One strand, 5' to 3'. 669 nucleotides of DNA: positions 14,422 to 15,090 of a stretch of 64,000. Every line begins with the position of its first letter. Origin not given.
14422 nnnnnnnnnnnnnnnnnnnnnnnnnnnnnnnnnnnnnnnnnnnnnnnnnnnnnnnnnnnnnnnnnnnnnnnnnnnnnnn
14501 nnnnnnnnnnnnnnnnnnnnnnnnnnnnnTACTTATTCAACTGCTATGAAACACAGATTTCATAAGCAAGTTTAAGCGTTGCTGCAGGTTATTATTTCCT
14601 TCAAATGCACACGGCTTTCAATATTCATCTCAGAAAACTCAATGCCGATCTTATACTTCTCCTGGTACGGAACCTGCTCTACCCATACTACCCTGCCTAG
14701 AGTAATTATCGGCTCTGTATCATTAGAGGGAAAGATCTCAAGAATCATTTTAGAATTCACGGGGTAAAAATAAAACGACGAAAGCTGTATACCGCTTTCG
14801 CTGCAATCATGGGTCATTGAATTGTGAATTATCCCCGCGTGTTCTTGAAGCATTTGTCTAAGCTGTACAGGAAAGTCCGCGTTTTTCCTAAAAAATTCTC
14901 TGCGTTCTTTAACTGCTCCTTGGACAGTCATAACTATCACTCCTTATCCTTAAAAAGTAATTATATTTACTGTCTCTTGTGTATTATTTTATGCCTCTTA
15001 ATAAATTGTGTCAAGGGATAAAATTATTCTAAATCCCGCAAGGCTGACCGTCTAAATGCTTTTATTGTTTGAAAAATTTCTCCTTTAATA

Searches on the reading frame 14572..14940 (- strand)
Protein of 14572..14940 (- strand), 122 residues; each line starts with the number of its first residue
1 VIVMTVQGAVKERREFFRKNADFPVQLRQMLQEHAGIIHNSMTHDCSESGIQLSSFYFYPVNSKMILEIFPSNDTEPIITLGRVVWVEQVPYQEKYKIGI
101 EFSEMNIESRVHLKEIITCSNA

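Call 8: search_protein_families(library=pfam, proteins=[window:14572-14940:-], max_evalue=0.0001)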
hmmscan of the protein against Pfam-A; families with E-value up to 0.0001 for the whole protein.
window:14572-14940:- (122 aa): 1 family
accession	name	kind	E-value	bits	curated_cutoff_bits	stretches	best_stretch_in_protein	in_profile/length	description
PF07238.19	PilZ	-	4.9e-12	46.5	22.5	1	12-117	1-100/102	PilZ domain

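Call 72: search_protein_families(library=ncbifam, proteins=[window:14572-14940:-], max_evalue=0.01)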
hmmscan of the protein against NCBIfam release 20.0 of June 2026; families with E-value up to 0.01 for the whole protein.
window:14572-14940:- (122 aa): 1 family
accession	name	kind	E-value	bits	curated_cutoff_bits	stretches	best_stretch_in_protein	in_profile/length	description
TIGR02266.1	gmx_TIGR02266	paralog_domain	4.7e-05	23.5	68.7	1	38-117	16-95/96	TIGR02266 family protein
